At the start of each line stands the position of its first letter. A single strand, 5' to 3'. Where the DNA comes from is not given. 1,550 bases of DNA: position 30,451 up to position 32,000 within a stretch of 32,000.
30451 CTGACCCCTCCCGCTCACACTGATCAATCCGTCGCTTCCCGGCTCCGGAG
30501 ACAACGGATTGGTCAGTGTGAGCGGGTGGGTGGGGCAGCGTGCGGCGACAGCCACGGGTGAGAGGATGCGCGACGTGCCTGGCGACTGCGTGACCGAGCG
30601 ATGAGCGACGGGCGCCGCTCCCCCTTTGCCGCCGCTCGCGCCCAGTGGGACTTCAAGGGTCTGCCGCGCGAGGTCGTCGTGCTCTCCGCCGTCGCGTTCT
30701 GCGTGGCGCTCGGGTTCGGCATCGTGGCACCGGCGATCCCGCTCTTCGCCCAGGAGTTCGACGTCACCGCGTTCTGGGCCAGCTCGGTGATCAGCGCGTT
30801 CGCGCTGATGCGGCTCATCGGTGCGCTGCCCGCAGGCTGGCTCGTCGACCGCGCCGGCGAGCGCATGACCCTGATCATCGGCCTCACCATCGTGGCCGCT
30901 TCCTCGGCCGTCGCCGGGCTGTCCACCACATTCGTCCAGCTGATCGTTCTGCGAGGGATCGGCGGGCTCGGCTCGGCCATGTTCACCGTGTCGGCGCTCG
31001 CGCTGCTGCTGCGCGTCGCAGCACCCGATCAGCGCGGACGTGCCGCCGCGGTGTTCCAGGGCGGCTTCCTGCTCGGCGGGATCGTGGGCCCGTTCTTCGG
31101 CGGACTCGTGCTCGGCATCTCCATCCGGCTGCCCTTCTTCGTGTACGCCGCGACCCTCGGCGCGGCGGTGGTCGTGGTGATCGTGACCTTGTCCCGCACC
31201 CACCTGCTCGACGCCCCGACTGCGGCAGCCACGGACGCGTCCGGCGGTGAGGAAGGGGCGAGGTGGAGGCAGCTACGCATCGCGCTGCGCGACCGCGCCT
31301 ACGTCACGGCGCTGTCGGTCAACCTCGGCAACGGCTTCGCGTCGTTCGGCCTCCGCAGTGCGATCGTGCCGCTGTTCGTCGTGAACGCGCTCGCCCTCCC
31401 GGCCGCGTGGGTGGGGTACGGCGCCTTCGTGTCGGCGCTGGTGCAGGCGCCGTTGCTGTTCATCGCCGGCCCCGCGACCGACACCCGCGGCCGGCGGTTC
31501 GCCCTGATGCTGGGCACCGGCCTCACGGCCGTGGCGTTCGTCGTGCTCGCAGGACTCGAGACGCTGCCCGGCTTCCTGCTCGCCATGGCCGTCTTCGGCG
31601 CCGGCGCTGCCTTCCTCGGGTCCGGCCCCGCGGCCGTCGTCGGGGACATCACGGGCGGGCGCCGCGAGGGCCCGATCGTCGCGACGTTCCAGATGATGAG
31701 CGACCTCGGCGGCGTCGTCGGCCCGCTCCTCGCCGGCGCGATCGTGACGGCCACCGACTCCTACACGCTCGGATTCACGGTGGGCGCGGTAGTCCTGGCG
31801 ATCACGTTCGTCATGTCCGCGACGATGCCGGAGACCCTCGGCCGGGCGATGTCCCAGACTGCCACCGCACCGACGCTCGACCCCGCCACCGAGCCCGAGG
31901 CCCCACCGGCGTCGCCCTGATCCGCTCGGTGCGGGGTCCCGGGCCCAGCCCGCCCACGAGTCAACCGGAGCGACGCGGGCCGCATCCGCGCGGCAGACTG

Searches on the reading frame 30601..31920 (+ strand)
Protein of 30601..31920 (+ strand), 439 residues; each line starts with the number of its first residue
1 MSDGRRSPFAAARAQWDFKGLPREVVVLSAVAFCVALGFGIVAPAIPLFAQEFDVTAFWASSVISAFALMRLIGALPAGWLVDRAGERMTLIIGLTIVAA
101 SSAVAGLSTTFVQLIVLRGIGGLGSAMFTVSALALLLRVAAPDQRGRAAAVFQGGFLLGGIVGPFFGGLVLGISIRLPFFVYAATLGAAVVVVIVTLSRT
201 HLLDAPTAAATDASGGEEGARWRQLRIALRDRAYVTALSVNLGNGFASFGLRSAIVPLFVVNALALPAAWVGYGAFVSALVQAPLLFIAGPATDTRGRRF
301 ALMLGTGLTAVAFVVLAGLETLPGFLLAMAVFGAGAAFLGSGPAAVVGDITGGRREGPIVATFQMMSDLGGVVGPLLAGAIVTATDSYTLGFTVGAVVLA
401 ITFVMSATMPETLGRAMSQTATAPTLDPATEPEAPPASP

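Call 9: search_protein_families(library=pfam, proteins=[window:30601-31920:+], max_evalue=0.001)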
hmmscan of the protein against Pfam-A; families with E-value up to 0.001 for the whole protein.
window:30601-31920:+ (439 aa): 3 families
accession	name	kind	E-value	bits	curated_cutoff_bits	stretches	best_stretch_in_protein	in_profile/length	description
PF07690.21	MFS_1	-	2.9e-46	158.4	33.4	2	29-274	2-245/347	Major Facilitator Superfamily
PF00083.30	Sugar_tr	-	1.3e-10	41.2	22.3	1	58-170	46-161/452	Sugar (and other) transporter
PF13347.12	MFS_2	-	2.1e-07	30.3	27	1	184-406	175-406/427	MFS/sugar transport protein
